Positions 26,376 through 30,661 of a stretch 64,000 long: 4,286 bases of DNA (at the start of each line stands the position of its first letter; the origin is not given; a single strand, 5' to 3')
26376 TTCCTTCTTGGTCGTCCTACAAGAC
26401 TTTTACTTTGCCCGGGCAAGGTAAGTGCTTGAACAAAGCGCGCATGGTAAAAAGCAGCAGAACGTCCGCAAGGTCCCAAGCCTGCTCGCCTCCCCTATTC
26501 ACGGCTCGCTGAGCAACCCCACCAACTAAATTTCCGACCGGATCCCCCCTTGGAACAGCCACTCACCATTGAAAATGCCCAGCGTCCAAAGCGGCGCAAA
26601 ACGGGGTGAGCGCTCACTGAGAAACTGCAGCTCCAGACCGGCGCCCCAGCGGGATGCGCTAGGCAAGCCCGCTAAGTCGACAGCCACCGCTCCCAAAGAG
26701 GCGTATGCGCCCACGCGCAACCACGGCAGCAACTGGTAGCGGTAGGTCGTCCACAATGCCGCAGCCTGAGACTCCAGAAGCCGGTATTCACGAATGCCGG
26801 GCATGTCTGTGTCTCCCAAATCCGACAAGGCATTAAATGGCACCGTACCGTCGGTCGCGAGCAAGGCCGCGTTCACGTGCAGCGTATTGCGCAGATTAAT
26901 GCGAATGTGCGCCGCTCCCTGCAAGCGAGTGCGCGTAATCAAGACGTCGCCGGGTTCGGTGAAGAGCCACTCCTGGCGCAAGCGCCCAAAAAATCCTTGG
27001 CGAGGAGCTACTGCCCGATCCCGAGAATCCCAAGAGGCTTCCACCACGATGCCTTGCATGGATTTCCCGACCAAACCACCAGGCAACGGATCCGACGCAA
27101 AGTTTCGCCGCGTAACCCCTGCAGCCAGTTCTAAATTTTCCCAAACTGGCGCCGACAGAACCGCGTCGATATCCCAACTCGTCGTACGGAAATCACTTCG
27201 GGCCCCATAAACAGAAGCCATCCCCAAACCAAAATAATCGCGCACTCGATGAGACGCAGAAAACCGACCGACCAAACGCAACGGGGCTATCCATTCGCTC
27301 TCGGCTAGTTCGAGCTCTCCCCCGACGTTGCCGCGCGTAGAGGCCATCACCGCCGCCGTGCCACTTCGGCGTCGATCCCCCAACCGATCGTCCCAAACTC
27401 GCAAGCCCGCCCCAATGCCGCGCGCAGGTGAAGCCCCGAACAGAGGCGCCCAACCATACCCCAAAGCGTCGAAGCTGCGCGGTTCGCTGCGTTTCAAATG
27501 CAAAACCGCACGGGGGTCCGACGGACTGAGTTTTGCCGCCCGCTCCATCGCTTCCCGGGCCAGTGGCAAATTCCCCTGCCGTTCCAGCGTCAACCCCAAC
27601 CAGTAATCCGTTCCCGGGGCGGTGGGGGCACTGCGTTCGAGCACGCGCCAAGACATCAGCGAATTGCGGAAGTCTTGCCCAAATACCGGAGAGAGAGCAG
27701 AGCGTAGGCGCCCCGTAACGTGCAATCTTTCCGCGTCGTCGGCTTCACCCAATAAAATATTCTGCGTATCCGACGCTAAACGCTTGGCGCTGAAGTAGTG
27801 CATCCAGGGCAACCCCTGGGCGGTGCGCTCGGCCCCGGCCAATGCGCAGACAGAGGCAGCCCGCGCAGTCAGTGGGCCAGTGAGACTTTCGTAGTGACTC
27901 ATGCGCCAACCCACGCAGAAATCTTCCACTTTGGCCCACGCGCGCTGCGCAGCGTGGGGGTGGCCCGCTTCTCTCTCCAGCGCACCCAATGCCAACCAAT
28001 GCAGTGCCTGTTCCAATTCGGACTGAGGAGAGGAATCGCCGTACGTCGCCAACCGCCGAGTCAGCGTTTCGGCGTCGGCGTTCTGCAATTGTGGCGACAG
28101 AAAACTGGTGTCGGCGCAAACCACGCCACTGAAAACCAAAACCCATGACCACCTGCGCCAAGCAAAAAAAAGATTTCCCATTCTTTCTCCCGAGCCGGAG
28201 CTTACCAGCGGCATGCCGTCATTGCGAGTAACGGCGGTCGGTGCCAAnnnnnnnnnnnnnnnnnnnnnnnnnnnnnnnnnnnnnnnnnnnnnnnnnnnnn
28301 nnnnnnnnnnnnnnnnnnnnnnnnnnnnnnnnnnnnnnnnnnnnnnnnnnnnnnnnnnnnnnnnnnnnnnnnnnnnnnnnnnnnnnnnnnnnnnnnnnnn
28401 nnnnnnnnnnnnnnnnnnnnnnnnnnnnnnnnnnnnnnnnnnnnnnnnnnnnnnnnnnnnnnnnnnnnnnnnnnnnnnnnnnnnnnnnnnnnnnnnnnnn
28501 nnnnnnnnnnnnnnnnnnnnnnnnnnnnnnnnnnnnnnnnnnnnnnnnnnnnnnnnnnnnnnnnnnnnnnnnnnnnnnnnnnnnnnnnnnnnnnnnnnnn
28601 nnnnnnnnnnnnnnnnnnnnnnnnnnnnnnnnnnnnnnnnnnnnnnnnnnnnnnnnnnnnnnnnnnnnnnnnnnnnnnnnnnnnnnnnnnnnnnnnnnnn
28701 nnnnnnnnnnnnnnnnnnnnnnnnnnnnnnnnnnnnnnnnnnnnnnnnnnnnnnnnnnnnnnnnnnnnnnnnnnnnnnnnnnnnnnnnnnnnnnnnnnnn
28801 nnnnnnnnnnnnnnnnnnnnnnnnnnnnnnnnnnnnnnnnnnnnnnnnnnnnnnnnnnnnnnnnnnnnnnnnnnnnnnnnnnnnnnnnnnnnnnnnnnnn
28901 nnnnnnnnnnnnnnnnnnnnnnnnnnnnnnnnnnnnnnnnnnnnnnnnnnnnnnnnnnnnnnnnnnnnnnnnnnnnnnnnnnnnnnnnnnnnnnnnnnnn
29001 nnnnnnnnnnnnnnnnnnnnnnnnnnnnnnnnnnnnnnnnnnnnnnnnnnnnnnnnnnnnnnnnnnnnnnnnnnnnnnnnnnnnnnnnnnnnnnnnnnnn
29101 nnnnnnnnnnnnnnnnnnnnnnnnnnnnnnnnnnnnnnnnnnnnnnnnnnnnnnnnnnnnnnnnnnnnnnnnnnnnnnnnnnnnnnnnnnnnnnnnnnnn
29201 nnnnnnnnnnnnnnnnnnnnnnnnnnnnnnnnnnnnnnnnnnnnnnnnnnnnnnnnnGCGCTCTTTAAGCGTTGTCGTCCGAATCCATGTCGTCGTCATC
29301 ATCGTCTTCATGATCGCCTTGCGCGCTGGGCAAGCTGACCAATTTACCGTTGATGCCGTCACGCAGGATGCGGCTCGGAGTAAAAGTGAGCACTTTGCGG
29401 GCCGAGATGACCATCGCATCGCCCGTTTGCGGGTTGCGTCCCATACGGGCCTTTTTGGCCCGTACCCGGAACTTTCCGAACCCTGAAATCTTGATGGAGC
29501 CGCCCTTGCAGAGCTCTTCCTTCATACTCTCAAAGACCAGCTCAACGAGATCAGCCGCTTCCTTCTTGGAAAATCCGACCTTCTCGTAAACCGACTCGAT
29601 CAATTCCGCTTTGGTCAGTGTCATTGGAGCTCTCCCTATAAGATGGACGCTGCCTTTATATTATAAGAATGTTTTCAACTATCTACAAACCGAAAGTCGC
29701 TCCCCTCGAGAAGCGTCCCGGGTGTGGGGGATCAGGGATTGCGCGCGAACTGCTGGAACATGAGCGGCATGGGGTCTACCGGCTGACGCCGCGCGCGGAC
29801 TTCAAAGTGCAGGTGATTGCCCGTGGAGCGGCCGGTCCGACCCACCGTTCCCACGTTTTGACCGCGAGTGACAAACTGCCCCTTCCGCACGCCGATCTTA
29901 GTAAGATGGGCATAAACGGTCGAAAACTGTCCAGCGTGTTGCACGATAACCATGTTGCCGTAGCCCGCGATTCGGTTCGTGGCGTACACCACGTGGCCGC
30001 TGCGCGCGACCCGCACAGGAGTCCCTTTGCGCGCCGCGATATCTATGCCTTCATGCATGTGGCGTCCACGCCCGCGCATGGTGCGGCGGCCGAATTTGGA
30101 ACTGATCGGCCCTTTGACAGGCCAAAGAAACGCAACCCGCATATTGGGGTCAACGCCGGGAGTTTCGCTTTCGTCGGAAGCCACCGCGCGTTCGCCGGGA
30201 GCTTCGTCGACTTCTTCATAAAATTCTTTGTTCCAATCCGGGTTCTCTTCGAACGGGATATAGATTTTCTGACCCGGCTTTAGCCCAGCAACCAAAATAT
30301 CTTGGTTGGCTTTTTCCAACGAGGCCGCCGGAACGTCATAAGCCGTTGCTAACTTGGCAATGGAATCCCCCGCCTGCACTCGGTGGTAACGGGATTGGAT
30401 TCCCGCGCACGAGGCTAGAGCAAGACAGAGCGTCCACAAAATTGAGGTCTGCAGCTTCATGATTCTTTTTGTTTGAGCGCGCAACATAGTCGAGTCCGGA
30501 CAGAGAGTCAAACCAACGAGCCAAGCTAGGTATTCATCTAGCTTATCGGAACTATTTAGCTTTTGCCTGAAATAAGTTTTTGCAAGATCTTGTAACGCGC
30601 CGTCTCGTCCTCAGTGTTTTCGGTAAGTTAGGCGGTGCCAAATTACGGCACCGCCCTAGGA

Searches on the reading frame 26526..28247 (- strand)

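Call 3: search_protein_families(library=pfam, proteins=[window:26526-28247:-], max_evalue=1)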
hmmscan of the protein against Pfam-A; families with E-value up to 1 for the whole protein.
window:26526-28247:- (573 aa): 8 families
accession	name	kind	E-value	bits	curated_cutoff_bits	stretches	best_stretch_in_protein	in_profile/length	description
PF13428.12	TPR_14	-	1.4e-06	28.8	23.5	1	215-251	5-41/44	Tetratricopeptide repeat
PF07719.23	TPR_2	-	3e-05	24.2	27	1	215-244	5-34/34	Tetratricopeptide repeat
PF13432.12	TPR_16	-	0.0001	23.1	32.7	1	208-245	28-65/65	Tetratricopeptide repeat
PF01103.29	Omp85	-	0.00093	19.2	24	1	402-454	119-174/325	Omp85 superfamily domain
PF13424.12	TPR_12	-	0.075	13.7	30.1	0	215-240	7-32/77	Tetratricopeptide repeat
PF23914.1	TPR_CcmH_CycH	-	0.085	13.1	42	0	217-250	56-89/158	Cytochrome c-type biogenesis protein H TPR domain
PF13181.12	TPR_8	-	0.091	13.4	25.7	1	215-243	5-33/34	Tetratricopeptide repeat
PF07721.20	TPR_4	-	0.74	11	27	1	213-236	3-26/26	Tetratricopeptide repeat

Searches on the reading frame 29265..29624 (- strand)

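Call 3: search_protein_families(library=pfam, proteins=[window:29265-29624:-], max_evalue=1)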
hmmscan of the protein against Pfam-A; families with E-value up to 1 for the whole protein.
window:29265-29624:- (119 aa): 4 families
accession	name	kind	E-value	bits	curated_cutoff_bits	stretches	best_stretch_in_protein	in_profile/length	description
PF00216.26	Bac_DNA_binding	-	7.5e-31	106.7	22.4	1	3-92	1-90/90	Bacterial DNA-binding protein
PF18291.6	HU-HIG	-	6.5e-06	26.6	26.2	1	2-93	31-120/125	HU domain fused to wHTH, Ig, or Glycine-rich motif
PF18175.6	HU-CCDC81_bac_2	-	1.2e-05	25.5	35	1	8-56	3-51/70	CCDC81-like prokaryotic HU domain 2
PF14908.11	HU-CCDC81_euk_1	-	0.13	12.8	26.1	1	31-65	32-66/89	CCDC81 eukaryotic HU domain 1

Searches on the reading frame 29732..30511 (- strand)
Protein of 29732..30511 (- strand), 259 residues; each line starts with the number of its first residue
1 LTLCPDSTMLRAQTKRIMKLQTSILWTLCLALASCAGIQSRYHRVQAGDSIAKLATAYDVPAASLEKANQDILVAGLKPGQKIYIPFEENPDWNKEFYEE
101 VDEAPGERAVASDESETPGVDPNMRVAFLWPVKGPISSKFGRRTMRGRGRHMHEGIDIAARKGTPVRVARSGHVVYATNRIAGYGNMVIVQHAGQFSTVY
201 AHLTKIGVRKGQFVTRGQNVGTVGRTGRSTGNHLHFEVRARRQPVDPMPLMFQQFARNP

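Call 3: search_protein_families(library=pfam, proteins=[window:29732-30511:-], max_evalue=1)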
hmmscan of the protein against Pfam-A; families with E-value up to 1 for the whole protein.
window:29732-30511:- (259 aa): 3 families
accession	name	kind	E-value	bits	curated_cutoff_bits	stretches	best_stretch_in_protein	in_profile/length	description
PF01551.29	Peptidase_M23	-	2.6e-35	120.9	28.7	1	152-247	2-96/96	Peptidase family M23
PF01476.26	LysM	-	5.6e-08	33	20.9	1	43-86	1-43/43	LysM domain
PF05225.22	HTH_psq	-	0.012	15.8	20.4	1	46-70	13-38/45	helix-turn-helix, Psq domain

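Call 4: search_protein_families(library=ncbifam, proteins=[window:29732-30511:-], max_evalue=1)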
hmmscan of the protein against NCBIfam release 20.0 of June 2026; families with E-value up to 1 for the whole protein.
window:29732-30511:- (259 aa): 21 families
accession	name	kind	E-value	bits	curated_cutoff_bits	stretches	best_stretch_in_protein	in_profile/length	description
NF050804.1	CellDivDipMCaul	equivalog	7.1e-37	127.5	900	2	126-240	505-615/634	cell division endopeptidase DipM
NF040883.1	amid_act_ActS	equivalog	1.2e-30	106.6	375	1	20-251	5-233/242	amidase activator ActS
NF052530.1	Heli_ShapePgp3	exception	1.1e-26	93.5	300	1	123-251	136-264/270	peptidoglycan metallopeptidase Pgp3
NF052336.1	PdgHdaseHSB100310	equivalog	2.1e-25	89.7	500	1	127-241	34-144/316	peptidoglycan hydrolase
NF041208.1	celldiv_DipM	equivalog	7.1e-25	88.1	740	1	128-248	298-414/419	cell division endopeptidase DipM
NF008123.1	PRK10871.1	equivalog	2.4e-24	86.4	311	1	127-251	245-362/365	murein hydrolase activator NlpD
NF053825.1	PdgNdpepShyA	equivalog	5.1e-24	84.7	700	1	147-248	289-390/425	peptidoglycan DD-endopeptidase ShyA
NF008652.0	PRK11649.1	equivalog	5.4e-24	84.7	341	1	136-249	294-408/439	murein DD-endopeptidase MepM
NF053824.1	PdgNdpepShyC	equivalog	3.1e-18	65.9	700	1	136-238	277-380/429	peptidoglycan DD-endopeptidase ShyC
NF047755.1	LIC_10271_M23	exception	1.5e-17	64.1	180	1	28-248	11-206/207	LIC_10271 family cell wall hydrolase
NF008644.1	PRK11637.1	equivalog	1.8e-17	63.4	270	1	128-250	264-382/385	murein hydrolase activator EnvC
NF053738.1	S2SprSpoIIQBc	equivalog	6.2e-16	58.7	250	1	151-255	120-227/232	stage II sporulation protein SpoIIQ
NF052529.1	PG_M23_Pgp6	exception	1.6e-14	53.4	600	1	152-251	334-432/452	peptidoglycan metallopeptidase Pgp6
NF047657.1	CellWlHdaseLepto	equivalog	3.4e-11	43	400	1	36-247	21-216/221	hypothetical protein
NF004799.0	PRK06148.1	subfamily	1.6e-08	33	1128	1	140-239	428-538/1015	hypothetical protein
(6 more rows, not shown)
